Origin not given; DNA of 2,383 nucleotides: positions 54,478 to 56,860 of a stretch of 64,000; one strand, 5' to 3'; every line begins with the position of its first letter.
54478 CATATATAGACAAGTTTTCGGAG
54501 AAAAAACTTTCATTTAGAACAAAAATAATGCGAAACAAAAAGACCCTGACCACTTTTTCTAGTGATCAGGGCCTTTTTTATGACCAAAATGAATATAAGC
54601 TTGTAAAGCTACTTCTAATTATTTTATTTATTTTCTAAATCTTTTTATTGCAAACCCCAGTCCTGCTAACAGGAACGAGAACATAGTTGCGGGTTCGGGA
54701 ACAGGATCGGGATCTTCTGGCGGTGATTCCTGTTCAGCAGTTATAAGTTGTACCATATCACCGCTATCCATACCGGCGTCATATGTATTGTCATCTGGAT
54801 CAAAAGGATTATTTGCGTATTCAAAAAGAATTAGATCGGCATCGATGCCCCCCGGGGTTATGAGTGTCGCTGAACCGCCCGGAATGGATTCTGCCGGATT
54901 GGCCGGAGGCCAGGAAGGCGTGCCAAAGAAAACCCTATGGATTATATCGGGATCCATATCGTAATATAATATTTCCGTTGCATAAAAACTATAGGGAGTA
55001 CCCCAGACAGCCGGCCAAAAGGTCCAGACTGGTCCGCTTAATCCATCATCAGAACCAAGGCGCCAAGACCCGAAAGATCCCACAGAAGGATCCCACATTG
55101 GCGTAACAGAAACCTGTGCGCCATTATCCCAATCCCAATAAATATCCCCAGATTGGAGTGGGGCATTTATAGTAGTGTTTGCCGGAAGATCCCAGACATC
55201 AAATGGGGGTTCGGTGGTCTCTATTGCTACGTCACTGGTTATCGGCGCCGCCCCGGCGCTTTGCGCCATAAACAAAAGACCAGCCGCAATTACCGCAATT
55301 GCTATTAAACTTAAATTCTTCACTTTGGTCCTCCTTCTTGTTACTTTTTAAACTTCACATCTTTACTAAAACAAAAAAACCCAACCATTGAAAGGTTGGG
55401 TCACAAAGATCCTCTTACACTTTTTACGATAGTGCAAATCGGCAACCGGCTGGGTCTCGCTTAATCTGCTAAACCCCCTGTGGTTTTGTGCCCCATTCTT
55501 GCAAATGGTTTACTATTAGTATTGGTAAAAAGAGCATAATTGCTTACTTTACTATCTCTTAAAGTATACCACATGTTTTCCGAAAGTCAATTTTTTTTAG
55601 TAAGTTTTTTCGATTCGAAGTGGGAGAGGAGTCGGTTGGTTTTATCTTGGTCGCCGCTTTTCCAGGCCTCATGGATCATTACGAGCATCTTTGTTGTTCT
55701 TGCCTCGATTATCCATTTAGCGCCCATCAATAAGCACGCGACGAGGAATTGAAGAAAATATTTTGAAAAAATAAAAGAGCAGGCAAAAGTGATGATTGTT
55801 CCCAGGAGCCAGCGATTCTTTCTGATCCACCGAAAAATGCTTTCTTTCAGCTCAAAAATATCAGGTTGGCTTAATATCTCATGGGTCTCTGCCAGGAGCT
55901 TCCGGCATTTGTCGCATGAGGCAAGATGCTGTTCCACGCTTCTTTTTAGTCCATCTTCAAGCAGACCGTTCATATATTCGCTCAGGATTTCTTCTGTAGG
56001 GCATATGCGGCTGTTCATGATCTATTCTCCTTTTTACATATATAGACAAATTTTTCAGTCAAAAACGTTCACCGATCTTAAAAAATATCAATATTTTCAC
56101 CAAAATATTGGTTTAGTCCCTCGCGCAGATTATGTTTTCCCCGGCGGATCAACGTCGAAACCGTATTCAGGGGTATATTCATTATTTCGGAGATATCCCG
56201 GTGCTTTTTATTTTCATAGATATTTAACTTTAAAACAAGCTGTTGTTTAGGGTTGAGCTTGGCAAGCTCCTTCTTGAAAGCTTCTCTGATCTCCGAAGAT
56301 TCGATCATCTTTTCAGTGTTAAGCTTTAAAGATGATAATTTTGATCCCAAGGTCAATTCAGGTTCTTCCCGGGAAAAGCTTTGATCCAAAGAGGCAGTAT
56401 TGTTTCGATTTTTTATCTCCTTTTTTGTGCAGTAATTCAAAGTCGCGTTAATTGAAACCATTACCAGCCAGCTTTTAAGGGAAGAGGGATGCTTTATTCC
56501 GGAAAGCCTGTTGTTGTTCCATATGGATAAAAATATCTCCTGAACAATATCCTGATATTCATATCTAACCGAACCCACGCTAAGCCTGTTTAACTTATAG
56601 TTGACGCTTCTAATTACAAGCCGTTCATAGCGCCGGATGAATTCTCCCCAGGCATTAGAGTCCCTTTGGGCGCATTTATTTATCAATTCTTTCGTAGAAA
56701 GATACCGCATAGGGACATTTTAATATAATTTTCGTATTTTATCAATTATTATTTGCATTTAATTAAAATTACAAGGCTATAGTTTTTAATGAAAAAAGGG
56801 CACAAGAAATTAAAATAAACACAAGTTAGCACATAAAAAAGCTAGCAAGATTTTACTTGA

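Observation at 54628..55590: Paralogous copy 2 of the leader/PEP-CTERM module on the minus strand, with compensatory base changes supporting RNA structure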

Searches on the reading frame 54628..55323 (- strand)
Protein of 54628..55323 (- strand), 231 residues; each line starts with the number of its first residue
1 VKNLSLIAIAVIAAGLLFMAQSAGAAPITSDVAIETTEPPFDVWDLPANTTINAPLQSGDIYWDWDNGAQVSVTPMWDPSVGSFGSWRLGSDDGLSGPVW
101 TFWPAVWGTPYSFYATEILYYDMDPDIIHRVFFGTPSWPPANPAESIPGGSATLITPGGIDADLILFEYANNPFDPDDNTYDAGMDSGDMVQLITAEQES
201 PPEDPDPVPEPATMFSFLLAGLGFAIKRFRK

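Call 8: search_protein_families(library=pfam, proteins=[window:54628-55323:-], max_evalue=0.01)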
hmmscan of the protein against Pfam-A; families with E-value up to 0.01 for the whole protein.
window:54628-55323:- (231 aa): 1 family
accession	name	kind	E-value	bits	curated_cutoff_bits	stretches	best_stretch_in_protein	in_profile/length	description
PF07589.16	PEP-CTERM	-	0.00032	21.1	20.7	1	207-228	1-23/24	PEP-CTERM motif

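Call 9: search_protein_families(library=ncbifam, proteins=[window:54628-55323:-], max_evalue=0.01)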
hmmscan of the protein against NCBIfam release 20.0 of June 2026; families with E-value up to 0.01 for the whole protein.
window:54628-55323:- (231 aa): 1 family
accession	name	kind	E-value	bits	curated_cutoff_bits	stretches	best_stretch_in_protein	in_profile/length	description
TIGR02595.1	PEP_CTERM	domain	0.00015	22.4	16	1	208-231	1-24/24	PEP-CTERM sorting domain-containing protein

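Call 49: find_homologous_proteins(query=window:54628-55323:-, max_evalue=0.001)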
Query window:54628-55323:- (231 aa): 1 proteins with E <= 0.001 among 538 candidates.
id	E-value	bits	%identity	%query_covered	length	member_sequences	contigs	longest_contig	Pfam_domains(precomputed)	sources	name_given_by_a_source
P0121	2.5e-152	524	100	100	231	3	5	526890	-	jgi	-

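Call 50: find_encoding_contigs(protein=P0121, flank=2500, max_places=6)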
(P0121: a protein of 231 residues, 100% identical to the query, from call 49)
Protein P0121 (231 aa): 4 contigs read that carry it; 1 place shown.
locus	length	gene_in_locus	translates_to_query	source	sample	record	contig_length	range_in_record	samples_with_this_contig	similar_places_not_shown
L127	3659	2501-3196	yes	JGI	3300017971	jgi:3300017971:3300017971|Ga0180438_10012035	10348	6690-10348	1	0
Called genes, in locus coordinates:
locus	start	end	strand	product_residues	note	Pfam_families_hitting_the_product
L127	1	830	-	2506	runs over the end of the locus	?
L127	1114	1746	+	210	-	PF04542:Sigma70_r2 (faint), PF08281:Sigma70_r4_2, PF04545:Sigma70_r4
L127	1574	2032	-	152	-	-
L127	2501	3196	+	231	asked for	-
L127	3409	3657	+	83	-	?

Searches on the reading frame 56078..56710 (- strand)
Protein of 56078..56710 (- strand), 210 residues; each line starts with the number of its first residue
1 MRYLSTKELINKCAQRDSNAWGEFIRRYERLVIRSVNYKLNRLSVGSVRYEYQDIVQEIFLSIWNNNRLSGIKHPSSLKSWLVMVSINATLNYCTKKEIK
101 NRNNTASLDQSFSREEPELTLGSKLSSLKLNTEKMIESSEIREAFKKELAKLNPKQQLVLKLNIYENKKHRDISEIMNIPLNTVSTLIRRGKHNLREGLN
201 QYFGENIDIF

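Call 8: search_protein_families(library=pfam, proteins=[window:56078-56710:-], max_evalue=0.01)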
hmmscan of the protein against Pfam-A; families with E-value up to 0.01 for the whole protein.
window:56078-56710:- (210 aa): 3 families
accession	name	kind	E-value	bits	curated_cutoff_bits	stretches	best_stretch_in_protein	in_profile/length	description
PF08281.18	Sigma70_r4_2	-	1.3e-10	41.2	25.7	1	143-192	2-51/54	Sigma-70, region 4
PF04545.22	Sigma70_r4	-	1.1e-08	34.9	24.1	1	149-197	2-50/50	Sigma-70, region 4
PF04542.20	Sigma70_r2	-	1.3e-05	25.3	24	1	25-97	2-68/71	Sigma-70 region 2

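Call 9: search_protein_families(library=ncbifam, proteins=[window:56078-56710:-], max_evalue=0.01)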
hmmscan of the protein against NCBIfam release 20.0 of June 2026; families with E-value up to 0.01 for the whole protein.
window:56078-56710:- (210 aa): 69 families (the best 25 are shown)
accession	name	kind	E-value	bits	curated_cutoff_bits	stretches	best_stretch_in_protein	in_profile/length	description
TIGR02937.1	sigma70-ECF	superfamily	2.4e-24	85.8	42.9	1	20-198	2-164/165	sigma-70 family RNA polymerase sigma factor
TIGR02985.1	Sig70_bacteroi1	subfamily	3.4e-22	79.4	126.4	1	49-199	25-162/162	RNA polymerase sigma-70 factor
NF007223.0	PRK09641.1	equivalog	1.9e-20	73.5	209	1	6-200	5-185/187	RNA polymerase sigma factor SigW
TIGR02948.1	SigW_bacill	equivalog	3.6e-18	66.3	243.1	1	6-200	5-185/187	RNA polymerase sigma factor SigW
NF008888.0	PRK11922.1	equivalog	1.3e-16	61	204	1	6-206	17-203/231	RNA polymerase sigma factor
NF009172.0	PRK12519.1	subfamily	1.6e-15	57.1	222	1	6-202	16-192/194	RNA polymerase sigma factor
NF009171.0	PRK12518.1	equivalog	3.5e-15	56.3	208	1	5-201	13-186/191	RNA polymerase sigma factor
TIGR02952.1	Sig70_famx2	equivalog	2.5e-13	50.3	206.45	1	9-196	1-167/170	ECF subfamily RNA polymerase sigma factor, BldN family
NF004113.0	PRK05602.1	equivalog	3.1e-13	49.8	208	1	7-201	33-203/211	RNA polymerase sigma factor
NF058625.1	sigma_PG0214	equivalog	3.3e-13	49.7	130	1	49-201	28-163/170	GFO_1088 family ECF-type sigma factor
NF009166.1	PRK12513.1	equivalog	1.4e-12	47.7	206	1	48-202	45-189/193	RNA polymerase sigma factor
NF009174.0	PRK12522.1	equivalog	4.9e-12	46.2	217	1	34-202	17-170/175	RNA polymerase sigma factor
TIGR02950.1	SigM_subfam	subfamily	6.5e-12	45.6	147.95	1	53-197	28-156/159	RNA polymerase sigma factor, SigM family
NF010500.0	PRK13919.1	subfamily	7.3e-12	45.8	226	1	4-200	8-184/186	putative RNA polymerase sigma E protein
TIGR02954.1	Sig70_famx3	hypoth_equivalog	1.8e-11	44.1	188.5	1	52-200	43-168/170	RNA polymerase sigma-70 factor, TIGR02954 family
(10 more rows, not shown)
